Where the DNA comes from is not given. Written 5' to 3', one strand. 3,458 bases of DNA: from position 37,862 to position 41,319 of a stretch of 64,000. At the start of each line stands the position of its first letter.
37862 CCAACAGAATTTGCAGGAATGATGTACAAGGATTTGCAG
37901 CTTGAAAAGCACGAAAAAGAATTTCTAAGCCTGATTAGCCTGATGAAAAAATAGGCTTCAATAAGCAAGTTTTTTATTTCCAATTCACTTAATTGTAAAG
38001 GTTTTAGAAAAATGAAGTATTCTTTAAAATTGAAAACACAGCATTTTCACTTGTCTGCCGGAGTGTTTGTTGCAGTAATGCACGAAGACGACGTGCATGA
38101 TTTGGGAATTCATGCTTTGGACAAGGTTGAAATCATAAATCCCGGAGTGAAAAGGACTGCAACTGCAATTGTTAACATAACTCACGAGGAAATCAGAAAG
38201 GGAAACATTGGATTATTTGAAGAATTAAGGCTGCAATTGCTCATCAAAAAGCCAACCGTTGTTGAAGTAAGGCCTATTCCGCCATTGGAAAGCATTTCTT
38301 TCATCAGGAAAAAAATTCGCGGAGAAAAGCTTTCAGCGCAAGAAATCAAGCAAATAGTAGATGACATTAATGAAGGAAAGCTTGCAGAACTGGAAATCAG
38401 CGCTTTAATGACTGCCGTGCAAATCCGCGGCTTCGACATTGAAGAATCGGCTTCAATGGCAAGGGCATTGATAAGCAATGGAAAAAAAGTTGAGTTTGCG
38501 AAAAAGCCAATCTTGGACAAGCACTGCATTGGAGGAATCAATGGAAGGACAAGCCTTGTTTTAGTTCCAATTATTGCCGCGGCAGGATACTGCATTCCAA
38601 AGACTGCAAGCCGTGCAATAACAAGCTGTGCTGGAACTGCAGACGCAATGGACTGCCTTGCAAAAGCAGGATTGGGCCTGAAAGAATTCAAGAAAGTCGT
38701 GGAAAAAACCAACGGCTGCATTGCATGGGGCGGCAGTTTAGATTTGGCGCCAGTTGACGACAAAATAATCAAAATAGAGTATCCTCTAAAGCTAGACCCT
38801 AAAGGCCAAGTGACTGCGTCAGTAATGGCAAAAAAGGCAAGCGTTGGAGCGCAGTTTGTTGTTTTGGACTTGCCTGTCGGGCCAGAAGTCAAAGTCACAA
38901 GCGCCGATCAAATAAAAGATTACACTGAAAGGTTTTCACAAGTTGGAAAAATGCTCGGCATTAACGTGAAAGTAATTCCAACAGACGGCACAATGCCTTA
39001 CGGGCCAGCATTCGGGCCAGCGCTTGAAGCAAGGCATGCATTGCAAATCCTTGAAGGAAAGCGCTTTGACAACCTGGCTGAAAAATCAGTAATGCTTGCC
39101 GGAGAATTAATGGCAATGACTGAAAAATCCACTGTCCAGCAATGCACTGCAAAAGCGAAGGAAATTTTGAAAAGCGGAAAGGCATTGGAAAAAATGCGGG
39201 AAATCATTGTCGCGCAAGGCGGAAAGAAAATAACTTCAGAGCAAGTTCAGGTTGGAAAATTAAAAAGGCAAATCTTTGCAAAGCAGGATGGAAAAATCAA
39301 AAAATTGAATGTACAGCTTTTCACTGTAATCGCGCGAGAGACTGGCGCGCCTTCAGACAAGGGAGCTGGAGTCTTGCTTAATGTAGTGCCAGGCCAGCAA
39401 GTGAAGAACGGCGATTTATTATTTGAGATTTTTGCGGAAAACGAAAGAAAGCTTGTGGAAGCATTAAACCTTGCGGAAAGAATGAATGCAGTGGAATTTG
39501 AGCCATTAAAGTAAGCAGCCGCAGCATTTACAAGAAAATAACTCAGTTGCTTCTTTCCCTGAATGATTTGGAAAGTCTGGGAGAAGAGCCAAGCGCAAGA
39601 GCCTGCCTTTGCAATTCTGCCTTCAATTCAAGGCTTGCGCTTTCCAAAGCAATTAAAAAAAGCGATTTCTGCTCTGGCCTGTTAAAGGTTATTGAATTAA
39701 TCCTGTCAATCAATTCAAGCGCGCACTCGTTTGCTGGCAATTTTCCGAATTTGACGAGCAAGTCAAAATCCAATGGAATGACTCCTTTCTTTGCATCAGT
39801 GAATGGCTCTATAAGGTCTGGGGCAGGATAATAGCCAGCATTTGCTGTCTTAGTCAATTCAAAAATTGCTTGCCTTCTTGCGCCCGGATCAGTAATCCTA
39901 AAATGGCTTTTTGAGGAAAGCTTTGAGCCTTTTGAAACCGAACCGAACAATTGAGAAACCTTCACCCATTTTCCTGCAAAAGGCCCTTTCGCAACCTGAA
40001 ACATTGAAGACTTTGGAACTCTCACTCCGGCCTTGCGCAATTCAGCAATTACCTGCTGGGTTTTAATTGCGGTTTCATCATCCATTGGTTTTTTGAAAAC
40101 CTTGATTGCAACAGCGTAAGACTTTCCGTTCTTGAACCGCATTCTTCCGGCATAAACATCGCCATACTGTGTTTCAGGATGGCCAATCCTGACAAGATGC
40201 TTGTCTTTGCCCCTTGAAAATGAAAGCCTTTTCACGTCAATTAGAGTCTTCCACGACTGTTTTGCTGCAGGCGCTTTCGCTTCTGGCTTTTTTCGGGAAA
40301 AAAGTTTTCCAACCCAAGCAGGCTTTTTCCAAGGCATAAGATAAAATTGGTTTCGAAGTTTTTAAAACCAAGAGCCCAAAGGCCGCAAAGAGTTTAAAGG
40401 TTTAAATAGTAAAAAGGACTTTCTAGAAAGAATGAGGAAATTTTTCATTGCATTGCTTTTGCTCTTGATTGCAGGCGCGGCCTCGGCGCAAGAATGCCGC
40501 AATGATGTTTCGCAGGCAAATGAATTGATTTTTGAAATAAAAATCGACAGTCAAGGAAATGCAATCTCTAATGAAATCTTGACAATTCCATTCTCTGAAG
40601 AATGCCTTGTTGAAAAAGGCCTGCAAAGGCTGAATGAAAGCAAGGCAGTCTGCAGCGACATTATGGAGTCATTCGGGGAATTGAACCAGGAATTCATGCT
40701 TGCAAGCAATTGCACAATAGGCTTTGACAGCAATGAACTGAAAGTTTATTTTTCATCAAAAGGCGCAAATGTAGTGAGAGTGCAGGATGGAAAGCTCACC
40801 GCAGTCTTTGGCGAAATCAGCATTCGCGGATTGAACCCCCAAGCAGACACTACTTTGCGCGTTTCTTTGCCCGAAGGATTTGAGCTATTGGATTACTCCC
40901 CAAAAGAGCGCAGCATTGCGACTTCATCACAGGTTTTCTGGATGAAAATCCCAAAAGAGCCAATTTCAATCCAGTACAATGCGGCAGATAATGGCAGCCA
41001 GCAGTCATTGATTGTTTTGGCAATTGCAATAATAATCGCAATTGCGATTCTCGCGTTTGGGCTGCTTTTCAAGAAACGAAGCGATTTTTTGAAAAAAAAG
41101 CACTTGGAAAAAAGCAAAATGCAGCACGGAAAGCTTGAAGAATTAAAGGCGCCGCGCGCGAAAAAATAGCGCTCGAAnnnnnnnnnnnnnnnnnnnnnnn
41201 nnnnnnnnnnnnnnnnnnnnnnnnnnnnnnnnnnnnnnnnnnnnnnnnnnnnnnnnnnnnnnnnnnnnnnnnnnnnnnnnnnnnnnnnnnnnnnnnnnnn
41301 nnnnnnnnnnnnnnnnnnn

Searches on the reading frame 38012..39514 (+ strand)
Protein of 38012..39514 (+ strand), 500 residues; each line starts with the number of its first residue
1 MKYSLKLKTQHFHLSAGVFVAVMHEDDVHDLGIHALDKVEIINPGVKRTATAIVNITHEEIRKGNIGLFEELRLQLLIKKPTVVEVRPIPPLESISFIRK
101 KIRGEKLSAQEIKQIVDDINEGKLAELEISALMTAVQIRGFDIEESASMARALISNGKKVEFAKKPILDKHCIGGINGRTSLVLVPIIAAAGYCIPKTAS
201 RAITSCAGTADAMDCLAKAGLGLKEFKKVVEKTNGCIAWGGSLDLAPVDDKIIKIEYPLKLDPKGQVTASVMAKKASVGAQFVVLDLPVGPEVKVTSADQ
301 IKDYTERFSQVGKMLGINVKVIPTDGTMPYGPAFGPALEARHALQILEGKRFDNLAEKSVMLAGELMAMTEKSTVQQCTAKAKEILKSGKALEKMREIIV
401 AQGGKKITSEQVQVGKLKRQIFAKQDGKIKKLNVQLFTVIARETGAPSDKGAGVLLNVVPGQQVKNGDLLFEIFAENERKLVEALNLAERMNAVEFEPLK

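Call 12: search_protein_families(library=pfam, proteins=[window:38012-39514:+], max_evalue=0.001)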
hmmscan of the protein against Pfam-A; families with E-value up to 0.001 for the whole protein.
window:38012-39514:+ (500 aa): 4 families
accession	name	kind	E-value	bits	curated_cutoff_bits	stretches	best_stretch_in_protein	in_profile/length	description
PF02885.22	Glycos_trans_3N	-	1.4e-15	57.2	26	1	96-157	2-63/63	Glycosyl transferase family, helical bundle domain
PF00591.27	Glycos_transf_3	-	3.8e-11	43.6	27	1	165-235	2-76/253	Glycosyl transferase family, a/b domain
PF07831.19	PYNP_C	-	1.9e-07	31.1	27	1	430-490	3-70/75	Pyrimidine nucleoside phosphorylase C-terminal domain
PF13533.13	Biotin_lipoyl_2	-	1.8e-06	28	29.8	0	456-473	14-31/32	Biotin-lipoyl like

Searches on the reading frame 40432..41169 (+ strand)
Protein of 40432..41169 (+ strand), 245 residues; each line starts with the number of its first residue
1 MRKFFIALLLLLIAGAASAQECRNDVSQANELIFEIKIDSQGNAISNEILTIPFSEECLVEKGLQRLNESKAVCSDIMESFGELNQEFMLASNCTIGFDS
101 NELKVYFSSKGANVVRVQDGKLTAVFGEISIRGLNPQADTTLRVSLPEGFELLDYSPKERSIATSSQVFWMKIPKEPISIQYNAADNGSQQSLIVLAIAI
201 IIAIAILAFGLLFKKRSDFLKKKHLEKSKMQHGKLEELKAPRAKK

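Call 8: search_protein_families(library=pfam, proteins=[window:40432-41169:+], max_evalue=1)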
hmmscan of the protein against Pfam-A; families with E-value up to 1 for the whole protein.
window:40432-41169:+ (245 aa): 4 families
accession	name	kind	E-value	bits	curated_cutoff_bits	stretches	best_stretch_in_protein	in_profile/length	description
PF16238.11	DUF4897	-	0.0038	17.5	28.6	1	85-171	61-144/157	Domain of unknown function (DUF4897)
PF10646.14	Germane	-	0.068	14.2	23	0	105-162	2-68/117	Sporulation and spore germination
PF03563.18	Bunya_G2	-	0.11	12.1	25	1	75-122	74-121/281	Bunyavirus glycoprotein G2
PF13600.11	DUF4140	-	0.13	13.2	27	1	108-160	4-57/98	N-terminal domain of unknown function (DUF4140)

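Call 52: search_solved_structures(query=window:40432-41169:+, max_evalue=10)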
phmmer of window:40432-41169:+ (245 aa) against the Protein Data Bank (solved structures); distinct sequences matched with E-value up to 10: 5.
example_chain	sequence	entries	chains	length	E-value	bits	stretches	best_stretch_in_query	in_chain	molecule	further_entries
9c39_I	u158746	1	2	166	0.4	13.6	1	46-114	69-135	gp127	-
9mt4_G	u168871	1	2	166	0.5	13.3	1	46-114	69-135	Collar protein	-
3erw_A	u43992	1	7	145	0.81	12.6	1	11-63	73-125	Sporulation thiol-disulfide oxidoreductase A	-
3kuc_B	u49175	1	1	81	1.4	11.9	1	100-144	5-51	RAF proto-oncogene serine/threonine-protein kinase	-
5h7b_A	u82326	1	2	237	4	10.3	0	19-87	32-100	Immunoglobulin G-binding protein A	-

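Call 57: list_cluster_members(proteins=[P0001, P0002, window:40432-41169:+, window:15399-15884:+, window:53966-56038:+, window:38012-39514:+, P0005, P0009, P0010, P0013])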
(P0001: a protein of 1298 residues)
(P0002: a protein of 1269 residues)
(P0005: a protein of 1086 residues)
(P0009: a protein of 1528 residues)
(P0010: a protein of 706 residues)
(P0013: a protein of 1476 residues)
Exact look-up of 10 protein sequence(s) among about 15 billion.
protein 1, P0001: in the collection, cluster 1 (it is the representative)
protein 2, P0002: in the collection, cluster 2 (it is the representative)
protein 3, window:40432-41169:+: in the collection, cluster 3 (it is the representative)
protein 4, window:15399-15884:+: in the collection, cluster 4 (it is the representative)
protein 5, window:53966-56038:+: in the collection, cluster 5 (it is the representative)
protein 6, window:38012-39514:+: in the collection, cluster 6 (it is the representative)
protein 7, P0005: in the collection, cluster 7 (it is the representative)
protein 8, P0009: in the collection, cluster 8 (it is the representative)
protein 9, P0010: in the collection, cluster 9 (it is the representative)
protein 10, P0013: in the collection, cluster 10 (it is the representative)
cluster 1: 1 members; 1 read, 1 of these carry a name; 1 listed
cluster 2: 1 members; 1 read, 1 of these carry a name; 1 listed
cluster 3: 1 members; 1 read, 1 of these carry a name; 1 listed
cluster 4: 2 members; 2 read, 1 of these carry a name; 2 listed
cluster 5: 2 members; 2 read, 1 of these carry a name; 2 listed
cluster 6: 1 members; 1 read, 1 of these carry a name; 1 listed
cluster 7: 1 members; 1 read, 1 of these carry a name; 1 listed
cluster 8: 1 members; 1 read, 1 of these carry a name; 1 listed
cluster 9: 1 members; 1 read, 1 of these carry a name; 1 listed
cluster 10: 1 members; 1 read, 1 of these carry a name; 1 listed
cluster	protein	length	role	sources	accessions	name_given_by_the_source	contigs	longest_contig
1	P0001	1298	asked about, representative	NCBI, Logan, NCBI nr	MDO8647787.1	MAG: Ig-like domain-containing protein [Candidatus Diapherotrites archaeon] | Ig-like domain-containing protein [Candidatus Diapherotrites archaeon]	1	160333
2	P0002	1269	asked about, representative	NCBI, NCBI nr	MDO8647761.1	MAG: LamG-like jellyroll fold domain-containing protein [Candidatus Diapherotrites ... | LamG-like jellyroll fold domain-containing protein [Candidatus Diapherotrites archaeon]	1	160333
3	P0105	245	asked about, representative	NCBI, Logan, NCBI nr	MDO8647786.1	MAG: hypothetical protein Q7R70_05240 [Candidatus Diapherotrites archaeon] | hypothetical protein [Candidatus Diapherotrites archaeon]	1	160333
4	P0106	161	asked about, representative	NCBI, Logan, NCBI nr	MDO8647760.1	MAG: hypothetical protein Q7R70_05110 [Candidatus Diapherotrites archaeon] | hypothetical protein [Candidatus Diapherotrites archaeon]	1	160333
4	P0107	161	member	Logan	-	-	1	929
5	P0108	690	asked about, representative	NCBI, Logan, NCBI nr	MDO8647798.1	MAG: STT3 domain-containing protein [Candidatus Diapherotrites archaeon] | STT3 domain-containing protein [Candidatus Diapherotrites archaeon]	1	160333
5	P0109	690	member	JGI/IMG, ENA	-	-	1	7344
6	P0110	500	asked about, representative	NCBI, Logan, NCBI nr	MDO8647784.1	MAG: thymidine phosphorylase [Candidatus Diapherotrites archaeon] | thymidine phosphorylase [Candidatus Diapherotrites archaeon]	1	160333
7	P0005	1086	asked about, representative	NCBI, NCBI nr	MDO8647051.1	MAG: putative Ig domain-containing protein [Candidatus Diapherotrites archaeon] | putative Ig domain-containing protein [Candidatus Diapherotrites archaeon]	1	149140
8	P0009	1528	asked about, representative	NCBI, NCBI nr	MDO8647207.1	MAG: DNRLRE domain-containing protein [Candidatus Diapherotrites archaeon] | DNRLRE domain-containing protein [Candidatus Diapherotrites archaeon]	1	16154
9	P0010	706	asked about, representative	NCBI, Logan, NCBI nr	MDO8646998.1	MAG: right-handed parallel beta-helix repeat-containing protein [Candidatus ... | right-handed parallel beta-helix repeat-containing protein [Candidatus Diapherotrites ...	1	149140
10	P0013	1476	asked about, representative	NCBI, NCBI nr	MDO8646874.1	MAG: choice-of-anchor Q domain-containing protein, partial [Candidatus Diapherotrites ... | choice-of-anchor Q domain-containing protein [Candidatus Diapherotrites archaeon]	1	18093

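Call 61: find_homologous_proteins(query=window:40432-41169:+, max_evalue=0.01)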
Query window:40432-41169:+ (245 aa): 3 proteins with E <= 0.01 among 1287 candidates.
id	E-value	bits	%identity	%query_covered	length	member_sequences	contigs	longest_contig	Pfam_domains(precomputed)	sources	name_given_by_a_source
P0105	6.9e-152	521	100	100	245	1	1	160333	-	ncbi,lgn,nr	ncbi:MAG: hypothetical protein Q7R70_05240 [Candidatus Diapherotrites archaeon]|nr:hypothetical prot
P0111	1.2e-75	272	58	100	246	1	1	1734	-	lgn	-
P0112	5.8e-66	240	55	89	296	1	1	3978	-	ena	-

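Call 64: find_encoding_contigs(protein=P0112, flank=10000, max_places=3)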
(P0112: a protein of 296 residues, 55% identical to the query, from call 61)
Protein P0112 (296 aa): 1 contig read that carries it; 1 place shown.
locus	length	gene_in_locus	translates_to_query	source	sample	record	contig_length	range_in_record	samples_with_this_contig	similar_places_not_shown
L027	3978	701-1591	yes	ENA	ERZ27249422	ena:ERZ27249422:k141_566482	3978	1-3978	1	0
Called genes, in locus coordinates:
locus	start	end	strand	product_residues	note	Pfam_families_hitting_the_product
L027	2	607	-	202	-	?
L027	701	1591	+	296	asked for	-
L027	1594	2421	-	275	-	PF00398:RrnaAD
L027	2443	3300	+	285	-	PF22769:DCD (faint)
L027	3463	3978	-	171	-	?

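Call 65: find_encoding_contigs(protein=P0111, flank=10000, max_places=3)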
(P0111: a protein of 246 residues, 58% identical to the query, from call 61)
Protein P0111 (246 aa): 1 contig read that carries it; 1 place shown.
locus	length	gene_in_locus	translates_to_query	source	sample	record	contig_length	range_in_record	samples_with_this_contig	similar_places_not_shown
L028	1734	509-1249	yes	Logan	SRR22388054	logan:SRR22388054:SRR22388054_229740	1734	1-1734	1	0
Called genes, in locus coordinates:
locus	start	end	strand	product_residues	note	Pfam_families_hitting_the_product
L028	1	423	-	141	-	?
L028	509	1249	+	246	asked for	-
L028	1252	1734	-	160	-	?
